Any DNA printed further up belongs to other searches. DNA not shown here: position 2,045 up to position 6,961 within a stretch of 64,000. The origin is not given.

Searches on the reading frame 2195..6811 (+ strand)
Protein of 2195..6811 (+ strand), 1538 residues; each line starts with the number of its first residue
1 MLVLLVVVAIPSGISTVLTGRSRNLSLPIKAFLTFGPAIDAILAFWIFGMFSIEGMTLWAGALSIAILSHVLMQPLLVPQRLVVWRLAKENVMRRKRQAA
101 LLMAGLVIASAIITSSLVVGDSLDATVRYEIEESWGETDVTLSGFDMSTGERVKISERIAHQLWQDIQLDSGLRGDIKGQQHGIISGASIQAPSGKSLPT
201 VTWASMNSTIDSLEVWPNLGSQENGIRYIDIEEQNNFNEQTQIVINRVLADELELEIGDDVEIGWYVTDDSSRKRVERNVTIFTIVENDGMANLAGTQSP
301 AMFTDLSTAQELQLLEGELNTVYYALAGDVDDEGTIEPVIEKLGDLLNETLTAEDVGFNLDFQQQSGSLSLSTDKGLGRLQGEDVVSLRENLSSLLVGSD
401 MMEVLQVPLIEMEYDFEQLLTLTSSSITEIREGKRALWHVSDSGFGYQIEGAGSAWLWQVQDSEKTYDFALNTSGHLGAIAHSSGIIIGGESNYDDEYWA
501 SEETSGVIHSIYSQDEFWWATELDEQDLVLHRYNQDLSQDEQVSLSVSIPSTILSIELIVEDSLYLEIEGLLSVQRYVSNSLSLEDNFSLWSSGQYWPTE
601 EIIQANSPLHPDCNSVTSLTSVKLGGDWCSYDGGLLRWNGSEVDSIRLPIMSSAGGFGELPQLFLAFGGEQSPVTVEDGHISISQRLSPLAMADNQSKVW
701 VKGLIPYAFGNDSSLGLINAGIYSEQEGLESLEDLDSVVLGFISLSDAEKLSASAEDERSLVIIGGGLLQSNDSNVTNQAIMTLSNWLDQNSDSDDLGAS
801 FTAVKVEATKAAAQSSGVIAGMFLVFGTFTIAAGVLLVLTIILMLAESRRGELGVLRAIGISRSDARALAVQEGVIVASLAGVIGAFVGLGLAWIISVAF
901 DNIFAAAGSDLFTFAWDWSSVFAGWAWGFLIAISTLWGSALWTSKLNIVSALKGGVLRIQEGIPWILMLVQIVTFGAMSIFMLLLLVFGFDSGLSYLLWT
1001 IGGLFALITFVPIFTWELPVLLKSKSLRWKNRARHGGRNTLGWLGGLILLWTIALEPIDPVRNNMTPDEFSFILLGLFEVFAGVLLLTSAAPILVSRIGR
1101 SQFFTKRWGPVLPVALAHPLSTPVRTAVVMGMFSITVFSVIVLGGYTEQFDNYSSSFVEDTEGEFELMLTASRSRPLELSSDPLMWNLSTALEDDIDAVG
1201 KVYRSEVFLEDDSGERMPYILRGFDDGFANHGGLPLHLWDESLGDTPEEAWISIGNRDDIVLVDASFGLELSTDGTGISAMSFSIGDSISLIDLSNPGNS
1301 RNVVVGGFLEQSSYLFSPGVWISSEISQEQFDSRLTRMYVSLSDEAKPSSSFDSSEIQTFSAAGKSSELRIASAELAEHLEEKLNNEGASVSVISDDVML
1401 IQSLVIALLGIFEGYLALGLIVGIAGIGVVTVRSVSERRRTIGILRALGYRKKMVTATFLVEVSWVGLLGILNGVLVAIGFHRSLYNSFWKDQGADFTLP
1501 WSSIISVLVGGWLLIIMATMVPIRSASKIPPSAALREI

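Call 85: search_protein_families(library=pfam, proteins=[window:2195-6811:+], max_evalue=0.00001)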
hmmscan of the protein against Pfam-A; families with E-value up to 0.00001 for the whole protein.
window:2195-6811:+ (1538 aa): 2 families
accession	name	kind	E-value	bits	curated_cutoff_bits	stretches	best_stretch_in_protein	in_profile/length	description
PF02687.27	FtsX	-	1.2e-29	103.2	25.5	2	1416-1531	4-120/120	FtsX-like permease C-terminal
PF12704.14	MacB_PCD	-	7.6e-08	33.3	27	0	100-333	2-198/207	MacB-like periplasmic core domain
